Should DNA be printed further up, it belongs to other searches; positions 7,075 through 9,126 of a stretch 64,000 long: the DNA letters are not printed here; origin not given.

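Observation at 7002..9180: Integrase-less 2.1-kb islet at tRNA-Met bounded by near-identical 119-bp direct repeats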

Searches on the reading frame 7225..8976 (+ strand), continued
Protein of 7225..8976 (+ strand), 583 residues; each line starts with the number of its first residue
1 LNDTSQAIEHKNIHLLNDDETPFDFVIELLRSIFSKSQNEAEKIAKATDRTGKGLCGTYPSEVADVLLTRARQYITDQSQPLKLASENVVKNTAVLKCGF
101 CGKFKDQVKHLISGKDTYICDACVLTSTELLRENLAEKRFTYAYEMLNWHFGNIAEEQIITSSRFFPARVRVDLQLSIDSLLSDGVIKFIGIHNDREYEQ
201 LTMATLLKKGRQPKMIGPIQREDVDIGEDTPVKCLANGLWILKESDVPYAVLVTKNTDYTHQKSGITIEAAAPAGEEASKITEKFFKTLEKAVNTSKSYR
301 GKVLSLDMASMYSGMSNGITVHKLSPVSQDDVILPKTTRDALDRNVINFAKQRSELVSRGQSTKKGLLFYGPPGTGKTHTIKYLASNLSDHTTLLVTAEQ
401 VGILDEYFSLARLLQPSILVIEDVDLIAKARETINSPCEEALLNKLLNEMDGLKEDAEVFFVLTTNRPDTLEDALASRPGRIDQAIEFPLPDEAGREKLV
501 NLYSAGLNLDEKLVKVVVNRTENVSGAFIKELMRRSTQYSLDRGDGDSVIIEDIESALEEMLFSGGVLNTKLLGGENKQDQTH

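Call 31: find_related_loci(query=A2, collection=viral_contigs, flank=10000)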
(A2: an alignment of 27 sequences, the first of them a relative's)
Query A2 (583 aa) in viral_contigs; peptide patterns used: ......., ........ (x = any residue, [..] = any of these).
600 stretches matched a pattern (row limit reached: there are more); 4 encode a relative of the query (tblastn E <= 1e-3); 4 distinct loci.
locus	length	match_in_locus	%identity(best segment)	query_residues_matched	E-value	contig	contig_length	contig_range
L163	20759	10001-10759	27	344-583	4e-22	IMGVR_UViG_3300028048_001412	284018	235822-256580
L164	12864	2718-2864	43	345-388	8e-6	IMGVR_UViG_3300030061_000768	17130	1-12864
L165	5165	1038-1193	39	371-424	1e-5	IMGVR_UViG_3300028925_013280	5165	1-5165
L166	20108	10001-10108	53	366-400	1e-5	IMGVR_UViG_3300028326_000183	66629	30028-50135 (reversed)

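Call 49: search_solved_structures(query=window:7225-8976:+, max_evalue=0.00001)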
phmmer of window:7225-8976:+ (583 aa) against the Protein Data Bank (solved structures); distinct sequences matched with E-value up to 0.00001: 288 (the best 60 are shown).
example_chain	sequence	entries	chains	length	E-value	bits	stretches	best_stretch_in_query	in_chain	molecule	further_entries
9ox9_A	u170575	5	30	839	6.4e-47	163.5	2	351-541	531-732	vesicle-fusing ATPase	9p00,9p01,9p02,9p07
6oaa_B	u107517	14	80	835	9.4e-47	163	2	355-541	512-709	Cell division control protein 48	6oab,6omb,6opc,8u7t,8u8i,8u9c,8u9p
8dar_A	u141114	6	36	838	9.5e-47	162.9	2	355-541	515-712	Cell division control protein 48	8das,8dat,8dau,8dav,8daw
9m4n_A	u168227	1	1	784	1.3e-46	162.5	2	350-543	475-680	Cell division control protein 48 homolog A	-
9m3v_A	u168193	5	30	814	1.5e-46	162.3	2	350-543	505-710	Cell division control protein 48 homolog A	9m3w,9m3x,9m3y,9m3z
6oa9_A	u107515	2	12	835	1.7e-46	162.1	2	355-541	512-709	Cell division control protein 48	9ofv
7wub_D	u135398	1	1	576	2.5e-46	161.6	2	354-541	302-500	Transitional endoplasmic reticulum ATPase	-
7wub_C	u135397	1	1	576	2.5e-46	161.5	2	354-541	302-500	Transitional endoplasmic reticulum ATPase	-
6mck_A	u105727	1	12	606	3.1e-46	161.3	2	354-541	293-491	Transitional endoplasmic reticulum ATPase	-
8rs9_A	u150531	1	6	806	4.1e-46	160.8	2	354-541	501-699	Transitional endoplasmic reticulum ATPase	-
8r0e_A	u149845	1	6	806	5e-46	160.6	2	354-541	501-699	Transitional endoplasmic reticulum ATPase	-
5c18_A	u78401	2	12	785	5.5e-46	160.4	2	354-541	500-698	Transitional endoplasmic reticulum ATPase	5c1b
7rlh_A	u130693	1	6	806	5.8e-46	160.4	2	354-541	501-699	Transitional endoplasmic reticulum ATPase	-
7rlg_A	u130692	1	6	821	6.1e-46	160.3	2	354-541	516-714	Transitional endoplasmic reticulum ATPase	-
7rlj_A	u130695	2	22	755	6.3e-46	160.2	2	354-541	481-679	Transitional endoplasmic reticulum ATPase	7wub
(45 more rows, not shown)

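Call 50: search_protein_families(library=ncbifam, proteins=[window:7225-8976:+], max_evalue=0.001)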
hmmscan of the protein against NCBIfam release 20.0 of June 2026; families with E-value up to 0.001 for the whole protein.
window:7225-8976:+ (583 aa): 21 families
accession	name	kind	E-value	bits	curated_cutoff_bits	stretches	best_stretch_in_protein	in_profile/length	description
NF003069.1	PRK03992.1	subfamily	6.6e-33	114.4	500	1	360-561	161-372/379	proteasome-activating nucleotidase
TIGR01242.2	TIGR01242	subfamily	1.8e-30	106.2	500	1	350-561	133-355/362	proteasome-activating nucleotidase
TIGR01241.2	FtsH_fam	equivalog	2e-27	96.2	600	1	344-561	175-402/598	ATP-dependent zinc metalloprotease FtsH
TIGR01243.1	CDC48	subfamily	4.3e-27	94.8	802.65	1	360-561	483-692/733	CDC48 family AAA ATPase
NF047747.1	PrtsmActNtasePan2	equivalog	1.8e-26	93.3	700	1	358-561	179-392/397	proteasome-activating nucleotidase Pan2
NF047748.1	PrtsmActNtasePan1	equivalog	3.2e-26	92.3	750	1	358-560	176-388/405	proteasome-activating nucleotidase Pan1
NF042959.1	IteA_antiphage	equivalog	9.8e-21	74.3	510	1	276-538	40-302/367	anti-phage ATPase IteA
NF008004.0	PRK10733.1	equivalog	1.1e-19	69.9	1008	1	346-562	167-393/644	ATP-dependent zinc metalloprotease FtsH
NF041006.2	cell_div_CdvC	equivalog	9.9e-17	60.9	650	1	314-535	87-317/370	cell division protein CdvC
NF000669.1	PRK00033.1-2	equivalog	3.1e-14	52.7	149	1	12-85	17-90/94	ATP-dependent Clp protease adapter ClpS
NF000672.0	PRK00033.1-5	equivalog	7.1e-14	51.7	112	1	12-85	27-100/104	ATP-dependent Clp protease adapter ClpS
TIGR03689.1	pup_AAA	equivalog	2.9e-13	49.4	504.75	1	415-525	289-400/512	proteasome ATPase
NF000670.0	PRK00033.1-3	equivalog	1.1e-12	47.9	143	1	12-85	29-102/106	ATP-dependent Clp protease adapter ClpS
NF003745.1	PRK05342.1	equivalog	3.4e-10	39.4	359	1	93-139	3-49/418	ATP-dependent Clp protease ATP-binding subunit ClpX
TIGR00382.1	clpX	equivalog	4.5e-09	35.8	370.75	1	92-139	5-52/414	ATP-dependent protease ATP-binding subunit ClpX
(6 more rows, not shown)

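Call 76: find_encoding_contigs(protein=P0002, flank=10000, max_places=3)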
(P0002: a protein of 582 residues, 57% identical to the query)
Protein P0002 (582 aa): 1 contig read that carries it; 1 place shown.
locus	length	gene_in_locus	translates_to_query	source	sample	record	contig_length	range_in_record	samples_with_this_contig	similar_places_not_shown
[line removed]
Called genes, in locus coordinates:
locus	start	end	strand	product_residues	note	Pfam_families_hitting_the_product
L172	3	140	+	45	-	?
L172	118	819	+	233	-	PF03411:Peptidase_M74 (weak)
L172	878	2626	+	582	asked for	PF02617:ClpS, PF06689:zf-C4_ClpX, PF13191:AAA_16 (weak), PF00004:AAA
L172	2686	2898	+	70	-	-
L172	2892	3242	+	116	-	-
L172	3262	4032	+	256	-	PF07510:GmrSD_C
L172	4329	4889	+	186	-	PF01510:Amidase_2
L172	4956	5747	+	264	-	?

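Call 81: predict_structure(alignment_id=A2)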
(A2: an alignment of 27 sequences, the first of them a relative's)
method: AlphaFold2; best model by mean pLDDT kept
length: 583 residues; sequences in the alignment: 27
mean_pLDDT: 78.9   pTM: 0.59
mean pLDDT of the five models: 78.9, 76.5, 65.8, 64.9, 64.1
residues with pLDDT >= 90: 101; 70-90: 363; 50-70: 83; < 50: 36
segments of 3 or more residues with pLDDT < 50: 1-6, 91-94, 132-137, 309-316, 430-432, 578-583
pLDDT, mean of each block of 10 residues (from residue 1): 51 90 95 91 90 86 88 93 84 58 78 71 70 52 84 86 85 87 65 68 82 73 80 86 88 79 80 92 90 79 70 53 75 83 91 88 88 79 88 83 78 87 70 53 79 85 82 65 84 87 81 88 83 89 83 87 59 52 29
secondary structure, 60 per line:
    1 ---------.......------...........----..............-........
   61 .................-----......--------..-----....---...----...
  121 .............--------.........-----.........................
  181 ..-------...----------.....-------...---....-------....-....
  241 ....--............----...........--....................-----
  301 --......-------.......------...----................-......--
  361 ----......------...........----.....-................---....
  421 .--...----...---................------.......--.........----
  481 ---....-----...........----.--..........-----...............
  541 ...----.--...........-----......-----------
elements in order: E10-16 H23-33 H38-51 E53-60 H61-77 E83-88 E111-113 E118-120 H121-133 H143-150 E159-167 H168-182 E190-192 H203-207 E215-217 E221-224 E232-235 E237-244 E247-258 E263-273 H276-295 E303-308 E316-322 H336-351 H353-358 E365-370 H377-387 E392-396 H398-413 E417-421 H437-452 E459-465 H468-476 E484-487 H493-503 H511-520 H526-543 H551-561 H567-572
